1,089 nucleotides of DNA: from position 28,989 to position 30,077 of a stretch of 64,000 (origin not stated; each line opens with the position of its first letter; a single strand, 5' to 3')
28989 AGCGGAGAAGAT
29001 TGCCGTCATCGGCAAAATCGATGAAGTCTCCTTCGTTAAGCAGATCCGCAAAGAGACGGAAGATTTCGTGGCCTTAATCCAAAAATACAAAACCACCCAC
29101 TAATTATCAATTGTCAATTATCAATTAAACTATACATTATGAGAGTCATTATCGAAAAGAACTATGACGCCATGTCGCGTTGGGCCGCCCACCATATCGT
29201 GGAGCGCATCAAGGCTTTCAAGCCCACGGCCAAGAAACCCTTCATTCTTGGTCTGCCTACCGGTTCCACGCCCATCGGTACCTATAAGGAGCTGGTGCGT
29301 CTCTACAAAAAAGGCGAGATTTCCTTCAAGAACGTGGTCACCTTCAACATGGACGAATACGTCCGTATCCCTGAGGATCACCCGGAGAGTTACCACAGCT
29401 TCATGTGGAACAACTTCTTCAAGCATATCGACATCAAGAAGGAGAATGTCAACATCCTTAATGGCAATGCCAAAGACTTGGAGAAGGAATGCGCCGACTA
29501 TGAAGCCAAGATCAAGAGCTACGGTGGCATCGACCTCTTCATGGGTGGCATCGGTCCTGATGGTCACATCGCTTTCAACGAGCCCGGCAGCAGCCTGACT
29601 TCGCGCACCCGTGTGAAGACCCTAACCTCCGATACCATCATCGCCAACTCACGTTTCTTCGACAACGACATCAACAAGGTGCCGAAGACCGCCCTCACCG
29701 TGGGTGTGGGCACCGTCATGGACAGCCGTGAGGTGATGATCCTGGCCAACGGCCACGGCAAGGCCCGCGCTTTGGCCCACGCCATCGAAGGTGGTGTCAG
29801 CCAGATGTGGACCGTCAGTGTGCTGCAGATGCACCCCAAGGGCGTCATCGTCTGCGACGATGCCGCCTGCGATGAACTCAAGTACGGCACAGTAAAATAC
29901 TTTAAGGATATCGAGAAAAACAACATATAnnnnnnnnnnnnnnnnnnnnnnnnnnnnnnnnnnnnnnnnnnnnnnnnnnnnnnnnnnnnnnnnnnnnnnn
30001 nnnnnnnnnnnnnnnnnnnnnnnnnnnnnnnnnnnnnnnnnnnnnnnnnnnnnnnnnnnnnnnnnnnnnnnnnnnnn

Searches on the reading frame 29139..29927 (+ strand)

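Call 69: search_protein_families(library=pfam, proteins=[window:29139-29927:+], max_evalue=0.00001)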
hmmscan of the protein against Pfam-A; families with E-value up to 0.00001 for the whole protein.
window:29139-29927:+ (263 aa): 1 family
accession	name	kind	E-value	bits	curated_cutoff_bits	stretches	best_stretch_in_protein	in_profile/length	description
PF01182.26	Glucosamine_iso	-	2.6e-24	86.8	27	1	10-228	4-215/225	Glucosamine-6-phosphate isomerases/6-phosphogluconolactonase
